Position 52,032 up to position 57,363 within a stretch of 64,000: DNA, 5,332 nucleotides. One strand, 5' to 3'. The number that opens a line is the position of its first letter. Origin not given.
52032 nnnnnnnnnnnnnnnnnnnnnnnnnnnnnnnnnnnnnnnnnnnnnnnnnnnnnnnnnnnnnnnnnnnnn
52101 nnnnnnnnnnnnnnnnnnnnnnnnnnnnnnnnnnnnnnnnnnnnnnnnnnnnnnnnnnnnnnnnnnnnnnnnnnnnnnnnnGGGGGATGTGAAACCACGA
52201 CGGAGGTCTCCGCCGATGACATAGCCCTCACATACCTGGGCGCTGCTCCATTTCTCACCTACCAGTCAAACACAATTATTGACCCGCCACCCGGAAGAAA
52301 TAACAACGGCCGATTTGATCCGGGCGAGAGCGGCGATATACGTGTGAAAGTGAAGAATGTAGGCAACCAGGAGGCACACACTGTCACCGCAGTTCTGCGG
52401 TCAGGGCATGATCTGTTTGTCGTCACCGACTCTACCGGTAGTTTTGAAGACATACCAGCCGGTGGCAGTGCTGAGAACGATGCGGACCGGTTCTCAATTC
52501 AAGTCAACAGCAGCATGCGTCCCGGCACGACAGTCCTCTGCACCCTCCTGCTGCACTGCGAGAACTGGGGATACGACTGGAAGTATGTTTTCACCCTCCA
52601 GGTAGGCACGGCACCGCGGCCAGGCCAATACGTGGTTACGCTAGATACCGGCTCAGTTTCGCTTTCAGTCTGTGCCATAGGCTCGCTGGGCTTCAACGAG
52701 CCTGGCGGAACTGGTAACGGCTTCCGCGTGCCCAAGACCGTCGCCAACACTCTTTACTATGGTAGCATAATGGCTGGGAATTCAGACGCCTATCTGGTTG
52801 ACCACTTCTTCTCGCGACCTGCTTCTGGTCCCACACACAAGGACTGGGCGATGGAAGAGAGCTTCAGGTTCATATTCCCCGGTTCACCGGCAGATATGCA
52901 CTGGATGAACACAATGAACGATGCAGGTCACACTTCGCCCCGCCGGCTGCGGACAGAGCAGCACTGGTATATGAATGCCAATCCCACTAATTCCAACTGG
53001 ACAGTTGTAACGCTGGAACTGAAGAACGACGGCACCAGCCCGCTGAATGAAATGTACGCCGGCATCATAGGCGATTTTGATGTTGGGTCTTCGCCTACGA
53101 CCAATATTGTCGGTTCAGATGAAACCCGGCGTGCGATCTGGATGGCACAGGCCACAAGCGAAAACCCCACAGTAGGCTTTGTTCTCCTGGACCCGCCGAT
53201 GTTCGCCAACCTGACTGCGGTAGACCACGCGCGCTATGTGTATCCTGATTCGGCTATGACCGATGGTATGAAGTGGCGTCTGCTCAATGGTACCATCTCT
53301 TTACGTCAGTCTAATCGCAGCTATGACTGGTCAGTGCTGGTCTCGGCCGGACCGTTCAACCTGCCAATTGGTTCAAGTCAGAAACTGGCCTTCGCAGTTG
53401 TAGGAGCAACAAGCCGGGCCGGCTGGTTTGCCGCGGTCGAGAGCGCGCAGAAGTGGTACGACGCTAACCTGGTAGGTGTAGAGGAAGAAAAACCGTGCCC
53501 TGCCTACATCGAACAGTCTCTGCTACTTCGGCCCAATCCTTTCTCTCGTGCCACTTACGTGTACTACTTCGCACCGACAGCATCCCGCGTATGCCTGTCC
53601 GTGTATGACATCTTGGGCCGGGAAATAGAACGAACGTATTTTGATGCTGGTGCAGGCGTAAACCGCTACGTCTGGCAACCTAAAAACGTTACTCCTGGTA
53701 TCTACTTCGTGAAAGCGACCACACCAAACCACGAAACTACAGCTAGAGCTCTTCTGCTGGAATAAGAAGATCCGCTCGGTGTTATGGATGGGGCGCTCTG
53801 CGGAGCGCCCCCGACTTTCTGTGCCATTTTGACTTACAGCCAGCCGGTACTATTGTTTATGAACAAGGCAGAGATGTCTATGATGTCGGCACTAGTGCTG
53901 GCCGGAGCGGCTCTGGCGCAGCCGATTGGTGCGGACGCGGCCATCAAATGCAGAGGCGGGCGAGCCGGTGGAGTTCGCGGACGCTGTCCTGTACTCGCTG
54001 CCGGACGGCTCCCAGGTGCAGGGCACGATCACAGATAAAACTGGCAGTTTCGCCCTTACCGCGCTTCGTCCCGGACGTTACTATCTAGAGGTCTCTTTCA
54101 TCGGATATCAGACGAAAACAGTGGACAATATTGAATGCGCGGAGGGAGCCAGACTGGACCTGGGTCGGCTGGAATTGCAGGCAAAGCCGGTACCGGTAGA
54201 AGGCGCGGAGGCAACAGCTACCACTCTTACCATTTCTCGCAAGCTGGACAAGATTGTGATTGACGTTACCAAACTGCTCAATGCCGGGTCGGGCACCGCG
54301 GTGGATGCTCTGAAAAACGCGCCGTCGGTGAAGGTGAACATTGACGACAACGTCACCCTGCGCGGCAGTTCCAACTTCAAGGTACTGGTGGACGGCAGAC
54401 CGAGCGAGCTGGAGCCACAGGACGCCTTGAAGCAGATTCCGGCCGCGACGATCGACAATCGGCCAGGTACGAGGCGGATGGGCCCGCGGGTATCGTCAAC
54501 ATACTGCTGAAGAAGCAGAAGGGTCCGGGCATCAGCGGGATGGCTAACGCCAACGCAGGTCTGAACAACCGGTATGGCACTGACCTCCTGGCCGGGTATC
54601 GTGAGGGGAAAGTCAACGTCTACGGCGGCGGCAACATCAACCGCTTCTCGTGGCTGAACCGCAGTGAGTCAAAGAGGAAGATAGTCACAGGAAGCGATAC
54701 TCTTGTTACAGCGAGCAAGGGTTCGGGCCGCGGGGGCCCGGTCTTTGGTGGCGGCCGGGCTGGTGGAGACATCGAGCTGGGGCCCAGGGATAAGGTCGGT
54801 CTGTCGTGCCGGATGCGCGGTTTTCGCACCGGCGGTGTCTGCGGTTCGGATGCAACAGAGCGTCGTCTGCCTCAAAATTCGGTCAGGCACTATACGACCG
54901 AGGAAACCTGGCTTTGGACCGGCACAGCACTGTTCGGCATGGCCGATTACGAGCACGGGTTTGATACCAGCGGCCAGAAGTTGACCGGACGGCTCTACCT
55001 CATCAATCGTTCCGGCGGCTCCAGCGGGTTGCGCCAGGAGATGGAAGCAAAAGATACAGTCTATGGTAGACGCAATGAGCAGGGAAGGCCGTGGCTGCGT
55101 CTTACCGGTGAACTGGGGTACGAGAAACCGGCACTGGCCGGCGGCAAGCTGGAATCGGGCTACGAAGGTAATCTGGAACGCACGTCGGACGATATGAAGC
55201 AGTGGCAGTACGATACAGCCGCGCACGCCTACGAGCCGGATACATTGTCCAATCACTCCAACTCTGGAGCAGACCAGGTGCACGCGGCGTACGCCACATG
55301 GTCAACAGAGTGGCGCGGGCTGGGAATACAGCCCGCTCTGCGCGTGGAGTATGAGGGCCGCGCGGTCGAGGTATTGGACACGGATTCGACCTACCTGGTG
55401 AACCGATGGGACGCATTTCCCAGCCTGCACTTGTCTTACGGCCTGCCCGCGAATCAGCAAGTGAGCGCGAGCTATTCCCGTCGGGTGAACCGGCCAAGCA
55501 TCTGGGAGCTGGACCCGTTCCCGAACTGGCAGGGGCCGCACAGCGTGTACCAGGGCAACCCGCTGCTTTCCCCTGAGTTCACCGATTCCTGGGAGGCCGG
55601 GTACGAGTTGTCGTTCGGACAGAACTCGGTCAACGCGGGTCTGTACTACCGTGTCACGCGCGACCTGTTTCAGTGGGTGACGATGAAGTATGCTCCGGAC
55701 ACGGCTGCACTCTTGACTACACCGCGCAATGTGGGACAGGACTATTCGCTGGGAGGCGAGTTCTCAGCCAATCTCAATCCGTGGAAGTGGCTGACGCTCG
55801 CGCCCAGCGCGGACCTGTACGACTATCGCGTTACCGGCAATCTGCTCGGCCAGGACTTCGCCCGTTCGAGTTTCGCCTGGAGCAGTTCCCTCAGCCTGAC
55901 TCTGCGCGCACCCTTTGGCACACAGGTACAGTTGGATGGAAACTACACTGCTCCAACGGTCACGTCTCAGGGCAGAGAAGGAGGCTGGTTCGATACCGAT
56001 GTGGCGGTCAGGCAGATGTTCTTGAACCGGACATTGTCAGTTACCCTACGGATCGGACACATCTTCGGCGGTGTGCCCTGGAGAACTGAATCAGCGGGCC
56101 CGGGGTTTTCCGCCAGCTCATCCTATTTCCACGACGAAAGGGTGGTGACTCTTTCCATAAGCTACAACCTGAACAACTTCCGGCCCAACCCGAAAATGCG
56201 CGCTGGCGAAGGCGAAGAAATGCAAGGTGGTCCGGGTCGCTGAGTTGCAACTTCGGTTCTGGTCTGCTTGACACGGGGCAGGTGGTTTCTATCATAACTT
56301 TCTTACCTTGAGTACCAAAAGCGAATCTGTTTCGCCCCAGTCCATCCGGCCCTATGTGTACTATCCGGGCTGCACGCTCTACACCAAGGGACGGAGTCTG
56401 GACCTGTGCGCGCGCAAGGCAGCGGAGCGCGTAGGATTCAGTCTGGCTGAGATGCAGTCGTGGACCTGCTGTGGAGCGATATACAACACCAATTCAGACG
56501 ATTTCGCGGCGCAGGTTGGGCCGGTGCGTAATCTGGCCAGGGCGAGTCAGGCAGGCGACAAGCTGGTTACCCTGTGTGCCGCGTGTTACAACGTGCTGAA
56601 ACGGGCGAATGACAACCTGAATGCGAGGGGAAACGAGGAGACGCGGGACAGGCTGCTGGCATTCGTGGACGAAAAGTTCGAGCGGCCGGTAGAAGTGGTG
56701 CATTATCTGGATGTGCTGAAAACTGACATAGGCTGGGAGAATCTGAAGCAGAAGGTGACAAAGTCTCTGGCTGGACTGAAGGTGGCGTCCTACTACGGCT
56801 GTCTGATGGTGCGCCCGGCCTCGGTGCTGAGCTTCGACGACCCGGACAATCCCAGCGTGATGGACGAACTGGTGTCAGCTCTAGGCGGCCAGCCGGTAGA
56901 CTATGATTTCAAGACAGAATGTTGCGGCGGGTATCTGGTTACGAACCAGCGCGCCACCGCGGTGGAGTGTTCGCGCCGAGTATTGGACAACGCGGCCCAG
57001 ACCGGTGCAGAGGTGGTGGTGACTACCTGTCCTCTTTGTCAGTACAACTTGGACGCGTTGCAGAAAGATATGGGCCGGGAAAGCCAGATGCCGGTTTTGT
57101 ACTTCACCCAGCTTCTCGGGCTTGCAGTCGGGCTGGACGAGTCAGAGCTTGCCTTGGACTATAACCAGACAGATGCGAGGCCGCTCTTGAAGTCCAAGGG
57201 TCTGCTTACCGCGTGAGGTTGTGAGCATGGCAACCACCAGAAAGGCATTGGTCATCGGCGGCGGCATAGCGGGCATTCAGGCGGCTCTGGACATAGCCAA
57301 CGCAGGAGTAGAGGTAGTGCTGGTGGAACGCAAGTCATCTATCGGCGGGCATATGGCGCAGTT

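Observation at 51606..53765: T9SS cargo gene split by a single in-frame TGA (52179-52181)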

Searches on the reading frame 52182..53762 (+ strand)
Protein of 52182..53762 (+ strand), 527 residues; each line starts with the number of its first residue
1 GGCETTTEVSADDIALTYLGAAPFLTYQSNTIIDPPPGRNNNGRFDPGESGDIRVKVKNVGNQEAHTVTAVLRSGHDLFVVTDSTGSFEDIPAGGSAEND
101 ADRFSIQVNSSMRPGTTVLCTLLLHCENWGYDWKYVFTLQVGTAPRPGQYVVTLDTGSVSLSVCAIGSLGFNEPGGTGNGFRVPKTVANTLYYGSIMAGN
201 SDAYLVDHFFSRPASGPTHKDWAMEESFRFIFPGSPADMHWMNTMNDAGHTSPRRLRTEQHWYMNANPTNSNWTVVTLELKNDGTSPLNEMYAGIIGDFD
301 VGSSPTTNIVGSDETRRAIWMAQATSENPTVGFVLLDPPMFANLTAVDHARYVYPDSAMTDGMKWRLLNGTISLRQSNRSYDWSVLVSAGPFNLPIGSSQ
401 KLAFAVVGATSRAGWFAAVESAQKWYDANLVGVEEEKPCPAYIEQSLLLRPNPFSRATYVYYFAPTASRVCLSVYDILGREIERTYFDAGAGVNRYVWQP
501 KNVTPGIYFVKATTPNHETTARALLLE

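Call 5: search_protein_families(library=pfam, proteins=[window:52182-53762:+], max_evalue=1)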
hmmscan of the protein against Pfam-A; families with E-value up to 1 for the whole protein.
window:52182-53762:+ (527 aa): 2 families
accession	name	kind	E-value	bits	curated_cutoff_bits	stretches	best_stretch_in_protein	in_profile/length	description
PF18962.6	Por_Secre_tail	-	2.2e-05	25.1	27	1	451-521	3-71/75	Secretion system C-terminal sorting domain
PF07705.17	CARDB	-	0.25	12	22.7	0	46-79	16-49/101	CARDB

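Call 6: search_protein_families(library=ncbifam, proteins=[window:52182-53762:+], max_evalue=1)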
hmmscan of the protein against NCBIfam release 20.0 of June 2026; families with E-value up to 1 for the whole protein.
window:52182-53762:+ (527 aa): 6 families
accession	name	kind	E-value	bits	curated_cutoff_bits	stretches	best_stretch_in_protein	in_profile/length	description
TIGR04183.1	Por_Secre_tail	domain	9.4e-09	35.1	23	1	451-520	3-66/72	T9SS type A sorting domain-containing protein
NF038112.1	myxo_dep_M36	subfamily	0.0016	15.6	1500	1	27-97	863-936/1604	myxosortase-dependent M36 family metallopeptidase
NF052323.1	T9SSA_dep_M6i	equivalog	0.0018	16.3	600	1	451-522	962-1034/1043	T9SS-dependent M6-like inactivated metalloprotease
TIGR03900.1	prc_long_Delta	hypoth_equivalog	0.0062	14.5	660.95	1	14-112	655-751/973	MXAN_5808 family serine peptidase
NF038113.1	T9SSA_dep_M36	equivalog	0.029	12.5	885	1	446-522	792-865/869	T9SS-dependent M36 family metallopeptidase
NF038111.1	rhom_dep_M36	equivalog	0.058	10.7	1700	1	41-104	865-930/1315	rhombosortase-dependent M36 family metallopeptidase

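Call 99: predict_structure(alignment_id=A5)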
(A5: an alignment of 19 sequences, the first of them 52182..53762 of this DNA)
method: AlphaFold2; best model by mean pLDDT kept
length: 527 residues; sequences in the alignment: 19
mean_pLDDT: 79.0   pTM: 0.62
mean pLDDT of the five models: 79.0, 77.3, 75.7, 72.4, 71.6
residues with pLDDT >= 90: 141; 70-90: 278; 50-70: 78; < 50: 30
segments of 3 or more residues with pLDDT < 50: 1-20, 432-438
pLDDT, mean of each block of 10 residues (from residue 1): 27 31 78 67 81 88 90 84 93 90 91 72 86 72 67 78 85 63 71 86 86 58 81 63 89 92 75 89 92 89 81 91 85 85 86 70 90 84 90 89 91 90 80 46 71 69 80 89 85 76 80 88 75
secondary structure, 60 per line:
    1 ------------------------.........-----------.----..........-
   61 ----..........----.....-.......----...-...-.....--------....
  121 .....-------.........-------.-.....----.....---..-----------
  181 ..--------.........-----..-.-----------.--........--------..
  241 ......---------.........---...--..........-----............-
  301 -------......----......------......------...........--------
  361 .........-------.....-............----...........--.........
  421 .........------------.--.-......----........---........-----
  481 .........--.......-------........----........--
elements in order: E25-33 E50-59 E65-74 E79-83 E85-91 E96-98 E104-108 E117-125 E133-141 E151-155 E160-164 E191-199 E223-230 E239-246 E256-264 E273-282 E288-299 E308-313 E318-323 E330-335 E342-348 H349-352 H361-369 E377-381 E383-394 E399-409 H412-429 E447-452 E457-464 E468-475 E481-489 E492-498 E506-513 E518-525

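Call 101: fold_search(model_id=the predicted structure, library=pdb)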
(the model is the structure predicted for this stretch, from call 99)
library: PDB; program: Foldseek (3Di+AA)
matches with E <= 10: 1733; with E <= 0.001: 91
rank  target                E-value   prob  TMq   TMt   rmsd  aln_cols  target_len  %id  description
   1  6sd0_A                7.5e-09  1.00  0.25  0.14  27.2       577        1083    8  Structure of beta-galactosidase from Thermotoga maritima. (released 2020-01-15)
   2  9ju0_CCC              1.0e-08  1.00  0.36  0.23  15.6       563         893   11  C-terminally truncated dextran dextrinase bound with acarbose (released 2025-09-03)
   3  9ju0_AAA              1.1e-08  1.00  0.36  0.22  15.8       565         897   11  C-terminally truncated dextran dextrinase bound with acarbose (released 2025-09-03)
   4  9ju0_BBB              1.7e-08  1.00  0.37  0.23  15.6       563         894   11  C-terminally truncated dextran dextrinase bound with acarbose (released 2025-09-03)
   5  9u5z_E                1.6e-06  0.99  0.17  0.08  33.2       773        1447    8  C3 convertases zymogen C4b2 in activation state (released 2026-01-14)
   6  4u4j                  2.1e-06  0.97  0.16  0.07  26.6       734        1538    8  Crystal structure of Salmonella alpha-2-macroglobulin mutant Y1175G (released 2014-09-17)
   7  6gh3_A                3.8e-06  1.00  0.34  0.21   8.4       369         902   10  Paenibacillus sp. YM1 laminaribiose phosphorylase with alpha-man-1-phosphate bound (released 2018-06-13)
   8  6gh3_B                4.6e-06  1.00  0.34  0.21   8.5       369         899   10  Paenibacillus sp. YM1 laminaribiose phosphorylase with alpha-man-1-phosphate bound (released 2018-06-13)
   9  9m0e_A                4.6e-06  1.00  0.26  0.15  19.9       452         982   10  Enhancing the synthesis efficiency of galacto-oligosaccharides of a beta-galactosidase from Paenibacillus barengoltzii (released 2025-04-23)
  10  4u48                  5.0e-06  0.94  0.16  0.07  26.8       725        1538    9  Crystal structure of Salmonella alpha-2-macroglobulin (released 2014-09-17)
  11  7ptp_A                5.5e-06  0.93  0.13  0.10  32.1       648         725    9  In-situ structure of pentameric S-layer protein (released 2021-12-15)
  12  8ho8_A                6.1e-06  1.00  0.33  0.23   9.8       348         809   11  The cryo-EM structure of cellobiose phosphorylase from Clostridium thermocellum in complex with cellobiose (released 2023-12-13)
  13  6ggy_A                7.4e-06  1.00  0.33  0.21   8.5       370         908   10  Paenibacillus sp. YM1 laminaribiose phosphorylase with sulphate bound (released 2018-06-13)
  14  6ggy_B                1.3e-05  1.00  0.32  0.20   8.7       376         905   11  Paenibacillus sp. YM1 laminaribiose phosphorylase with sulphate bound (released 2018-06-13)
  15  8rfe_A                1.7e-05  1.00  0.36  0.08   5.4       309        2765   10  CgsiGP2 sample in nanodisc (released 2024-03-20)
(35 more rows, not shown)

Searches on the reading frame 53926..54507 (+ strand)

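Call 48: search_protein_families(library=pfam, proteins=[window:53926-54507:+], max_evalue=0.001)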
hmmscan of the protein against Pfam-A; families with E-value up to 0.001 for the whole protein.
window:53926-54507:+ (194 aa): 3 families
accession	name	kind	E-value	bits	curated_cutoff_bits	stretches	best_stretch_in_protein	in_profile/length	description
PF13620.12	CarboxypepD_reg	-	1.1e-12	48.5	32.3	1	10-79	9-77/82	Carboxypeptidase regulatory-like domain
PF13715.12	CarbopepD_reg_2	-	3.3e-09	37.1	32.2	1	29-73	23-66/88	CarboxypepD_reg-like domain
PF07715.20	Plug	-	9.6e-05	23.3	23.9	1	111-177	11-86/107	TonB-dependent Receptor Plug Domain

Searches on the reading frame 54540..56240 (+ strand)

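Call 48: search_protein_families(library=pfam, proteins=[window:54540-56240:+], max_evalue=0.001)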
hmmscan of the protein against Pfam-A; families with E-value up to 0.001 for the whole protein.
window:54540-56240:+ (567 aa): 2 families
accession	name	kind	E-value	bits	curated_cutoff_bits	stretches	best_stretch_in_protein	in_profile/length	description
PF14905.12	OMP_b-brl_3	-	2.9e-78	264.2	27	1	139-542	1-408/408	Outer membrane protein beta-barrel family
PF00593.30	TonB_dep_Rec_b-barrel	-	3.8e-18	67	27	1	123-492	48-421/436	TonB dependent receptor-like, beta-barrel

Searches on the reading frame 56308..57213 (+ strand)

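Call 48: search_protein_families(library=pfam, proteins=[window:56308-57213:+], max_evalue=0.001)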
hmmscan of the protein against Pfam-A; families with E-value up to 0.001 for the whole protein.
window:56308-57213:+ (302 aa): 1 family
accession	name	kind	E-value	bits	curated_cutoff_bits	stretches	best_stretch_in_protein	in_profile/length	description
PF02754.22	CCG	-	7.4e-19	68.1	20.6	2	159-249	1-85/85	Cysteine-rich domain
